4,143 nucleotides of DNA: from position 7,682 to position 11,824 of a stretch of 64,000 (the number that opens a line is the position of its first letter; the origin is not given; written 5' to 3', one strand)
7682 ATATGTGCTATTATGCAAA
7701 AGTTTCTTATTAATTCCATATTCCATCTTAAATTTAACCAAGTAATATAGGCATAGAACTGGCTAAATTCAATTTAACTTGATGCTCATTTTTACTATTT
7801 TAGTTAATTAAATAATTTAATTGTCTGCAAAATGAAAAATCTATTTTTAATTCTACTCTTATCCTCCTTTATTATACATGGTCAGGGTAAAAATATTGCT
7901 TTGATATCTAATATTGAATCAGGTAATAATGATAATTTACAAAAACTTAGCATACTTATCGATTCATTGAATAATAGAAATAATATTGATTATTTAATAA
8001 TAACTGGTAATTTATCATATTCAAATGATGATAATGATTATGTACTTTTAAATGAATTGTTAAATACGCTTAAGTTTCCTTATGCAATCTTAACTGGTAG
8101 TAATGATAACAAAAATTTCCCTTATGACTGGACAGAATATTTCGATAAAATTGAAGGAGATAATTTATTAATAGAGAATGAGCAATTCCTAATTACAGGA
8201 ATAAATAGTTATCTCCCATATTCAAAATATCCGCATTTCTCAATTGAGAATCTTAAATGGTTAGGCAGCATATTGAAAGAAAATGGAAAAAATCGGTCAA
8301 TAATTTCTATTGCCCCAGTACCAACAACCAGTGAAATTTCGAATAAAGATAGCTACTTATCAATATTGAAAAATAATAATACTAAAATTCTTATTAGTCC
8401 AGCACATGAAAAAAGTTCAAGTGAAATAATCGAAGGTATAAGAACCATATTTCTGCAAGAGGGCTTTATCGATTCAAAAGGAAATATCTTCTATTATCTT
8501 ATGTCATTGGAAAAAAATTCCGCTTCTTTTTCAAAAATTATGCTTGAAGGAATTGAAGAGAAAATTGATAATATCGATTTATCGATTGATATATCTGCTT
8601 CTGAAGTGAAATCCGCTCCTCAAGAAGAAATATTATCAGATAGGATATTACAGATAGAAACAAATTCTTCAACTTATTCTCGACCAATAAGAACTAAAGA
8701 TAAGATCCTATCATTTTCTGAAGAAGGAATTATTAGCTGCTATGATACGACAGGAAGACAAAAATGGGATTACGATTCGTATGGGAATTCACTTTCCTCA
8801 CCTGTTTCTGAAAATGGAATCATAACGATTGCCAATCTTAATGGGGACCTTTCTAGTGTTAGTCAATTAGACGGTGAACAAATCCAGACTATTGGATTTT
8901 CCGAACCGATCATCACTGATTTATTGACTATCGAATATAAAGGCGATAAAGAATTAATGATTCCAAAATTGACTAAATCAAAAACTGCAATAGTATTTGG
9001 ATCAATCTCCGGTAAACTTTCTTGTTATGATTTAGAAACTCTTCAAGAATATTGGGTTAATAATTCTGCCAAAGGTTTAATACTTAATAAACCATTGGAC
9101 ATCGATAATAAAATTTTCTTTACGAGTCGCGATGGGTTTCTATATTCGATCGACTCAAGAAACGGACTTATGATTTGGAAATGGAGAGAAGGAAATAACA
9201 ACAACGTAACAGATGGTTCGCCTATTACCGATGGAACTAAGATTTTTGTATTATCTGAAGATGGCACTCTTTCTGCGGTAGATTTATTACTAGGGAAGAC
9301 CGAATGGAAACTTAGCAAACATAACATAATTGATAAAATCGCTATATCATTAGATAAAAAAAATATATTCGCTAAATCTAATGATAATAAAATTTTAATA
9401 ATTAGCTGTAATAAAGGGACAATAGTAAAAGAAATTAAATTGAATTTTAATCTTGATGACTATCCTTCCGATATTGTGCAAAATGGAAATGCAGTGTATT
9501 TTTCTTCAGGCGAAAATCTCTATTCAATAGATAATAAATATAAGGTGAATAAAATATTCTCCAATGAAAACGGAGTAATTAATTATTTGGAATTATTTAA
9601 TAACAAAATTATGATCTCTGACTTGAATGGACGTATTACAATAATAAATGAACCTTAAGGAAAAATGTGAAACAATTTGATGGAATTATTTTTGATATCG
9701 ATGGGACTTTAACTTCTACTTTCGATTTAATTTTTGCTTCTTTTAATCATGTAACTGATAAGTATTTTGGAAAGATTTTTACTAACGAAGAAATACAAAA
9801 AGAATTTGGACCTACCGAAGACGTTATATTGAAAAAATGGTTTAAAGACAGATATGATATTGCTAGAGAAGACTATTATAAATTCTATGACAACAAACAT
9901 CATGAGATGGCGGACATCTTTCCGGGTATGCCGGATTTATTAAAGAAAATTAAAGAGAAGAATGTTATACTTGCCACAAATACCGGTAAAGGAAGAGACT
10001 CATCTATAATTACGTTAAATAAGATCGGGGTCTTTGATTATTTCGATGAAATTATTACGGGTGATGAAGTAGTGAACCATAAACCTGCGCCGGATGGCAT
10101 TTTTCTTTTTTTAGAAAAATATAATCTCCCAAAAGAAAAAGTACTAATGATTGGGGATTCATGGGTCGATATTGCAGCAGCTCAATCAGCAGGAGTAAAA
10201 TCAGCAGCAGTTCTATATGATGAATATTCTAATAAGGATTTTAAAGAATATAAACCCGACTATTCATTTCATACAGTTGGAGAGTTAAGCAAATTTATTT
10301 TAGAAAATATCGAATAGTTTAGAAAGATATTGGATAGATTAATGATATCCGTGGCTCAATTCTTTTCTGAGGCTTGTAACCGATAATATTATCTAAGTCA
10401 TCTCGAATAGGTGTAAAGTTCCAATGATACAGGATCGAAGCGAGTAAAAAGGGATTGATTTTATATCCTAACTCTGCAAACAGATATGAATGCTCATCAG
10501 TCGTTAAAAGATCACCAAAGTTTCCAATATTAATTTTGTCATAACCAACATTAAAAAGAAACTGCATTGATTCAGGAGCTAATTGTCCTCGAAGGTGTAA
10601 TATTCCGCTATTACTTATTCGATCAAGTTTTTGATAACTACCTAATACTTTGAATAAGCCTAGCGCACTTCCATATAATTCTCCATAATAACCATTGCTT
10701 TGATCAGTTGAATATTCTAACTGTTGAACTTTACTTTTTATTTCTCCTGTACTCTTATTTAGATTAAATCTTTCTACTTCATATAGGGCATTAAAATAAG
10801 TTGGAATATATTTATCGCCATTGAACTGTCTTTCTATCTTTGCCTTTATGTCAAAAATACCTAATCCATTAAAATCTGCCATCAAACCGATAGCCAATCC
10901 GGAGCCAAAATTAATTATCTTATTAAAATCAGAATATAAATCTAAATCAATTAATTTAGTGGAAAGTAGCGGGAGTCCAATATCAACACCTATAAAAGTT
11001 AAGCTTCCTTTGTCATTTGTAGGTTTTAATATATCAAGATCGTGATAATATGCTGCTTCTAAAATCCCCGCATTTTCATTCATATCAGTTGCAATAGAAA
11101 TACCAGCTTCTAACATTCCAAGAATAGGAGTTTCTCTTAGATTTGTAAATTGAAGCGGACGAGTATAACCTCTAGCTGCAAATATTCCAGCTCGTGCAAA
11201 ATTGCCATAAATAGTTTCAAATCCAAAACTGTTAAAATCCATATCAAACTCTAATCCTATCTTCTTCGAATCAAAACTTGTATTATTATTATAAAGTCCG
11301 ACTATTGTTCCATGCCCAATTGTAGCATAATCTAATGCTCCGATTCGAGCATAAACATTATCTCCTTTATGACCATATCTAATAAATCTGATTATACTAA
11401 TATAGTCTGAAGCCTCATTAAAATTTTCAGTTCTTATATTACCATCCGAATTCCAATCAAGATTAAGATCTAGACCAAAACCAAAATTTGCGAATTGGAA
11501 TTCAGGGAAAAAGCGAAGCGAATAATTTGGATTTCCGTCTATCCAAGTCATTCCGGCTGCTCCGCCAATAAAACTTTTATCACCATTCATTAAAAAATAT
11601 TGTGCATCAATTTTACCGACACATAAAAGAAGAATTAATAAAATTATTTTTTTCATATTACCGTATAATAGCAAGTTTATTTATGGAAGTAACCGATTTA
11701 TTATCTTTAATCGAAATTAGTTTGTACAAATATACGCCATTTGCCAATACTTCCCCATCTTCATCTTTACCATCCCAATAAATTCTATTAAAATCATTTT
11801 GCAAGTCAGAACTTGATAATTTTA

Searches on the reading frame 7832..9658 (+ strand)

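Call 35: search_protein_families(library=pfam, proteins=[window:7832-9658:+], max_evalue=0.001)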
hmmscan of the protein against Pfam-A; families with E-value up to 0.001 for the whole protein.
window:7832-9658:+ (608 aa): 5 families
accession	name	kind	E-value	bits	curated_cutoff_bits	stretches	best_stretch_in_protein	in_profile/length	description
PF13570.13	Beta-prop_ACSF4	-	9e-23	81.6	133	2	380-606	57-288/329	Beta-alanine-activating enzyme, beta-propeller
PF13360.13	PQQ_2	-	1.1e-15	58.4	27.6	1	394-569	3-187/233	Outer membrane protein assembly factor BamB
PF24796.1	WDR55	-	6.8e-05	22.5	200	0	427-522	193-289/296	WDR55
PF00149.33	Metallophos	-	0.00017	22.5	21.5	1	32-193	11-188/191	Calcineurin-like phosphoesterase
PF25171.1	Beta-prop_WDR36-Utp21_1st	-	0.00033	20.6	80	0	426-531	121-217/266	WDR36/Utp21 first beta-propeller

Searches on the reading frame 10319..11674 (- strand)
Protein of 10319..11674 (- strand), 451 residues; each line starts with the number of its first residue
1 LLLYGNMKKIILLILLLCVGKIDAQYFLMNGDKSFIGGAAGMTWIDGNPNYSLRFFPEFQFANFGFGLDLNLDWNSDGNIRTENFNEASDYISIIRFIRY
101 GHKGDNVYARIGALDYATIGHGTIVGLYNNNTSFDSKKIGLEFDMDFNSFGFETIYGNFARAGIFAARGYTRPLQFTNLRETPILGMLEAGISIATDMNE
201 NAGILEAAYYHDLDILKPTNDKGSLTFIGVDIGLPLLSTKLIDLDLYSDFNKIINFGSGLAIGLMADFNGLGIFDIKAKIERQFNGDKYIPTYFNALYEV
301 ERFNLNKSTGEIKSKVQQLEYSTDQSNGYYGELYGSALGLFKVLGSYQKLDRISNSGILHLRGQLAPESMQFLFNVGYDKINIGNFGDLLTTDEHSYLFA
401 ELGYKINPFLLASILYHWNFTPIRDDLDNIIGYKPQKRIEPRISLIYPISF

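Call 35: search_protein_families(library=pfam, proteins=[window:10319-11674:-], max_evalue=0.001)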
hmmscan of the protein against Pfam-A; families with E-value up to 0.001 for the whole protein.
window:10319-11674:- (451 aa): 0 families

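Call 37: search_protein_families(library=ncbifam, proteins=[window:10319-11674:-], max_evalue=0.001)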
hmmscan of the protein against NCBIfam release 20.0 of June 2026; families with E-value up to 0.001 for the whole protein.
window:10319-11674:- (451 aa): 1 family
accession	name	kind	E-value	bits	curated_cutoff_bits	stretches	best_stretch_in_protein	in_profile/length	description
NF047543.1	CytMemPImpL63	equivalog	4.9e-20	71.7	1000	2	223-397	303-478/525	cytoplasmic membrane protein ImpL63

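Call 62: search_solved_structures(query=window:10319-11674:-, max_evalue=1)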
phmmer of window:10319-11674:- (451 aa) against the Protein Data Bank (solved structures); distinct sequences matched with E-value up to 1: 1.
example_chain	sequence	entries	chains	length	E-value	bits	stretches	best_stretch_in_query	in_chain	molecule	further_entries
6m5y_A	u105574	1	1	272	0.21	14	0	358-383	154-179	Galectin-1,Galectin-1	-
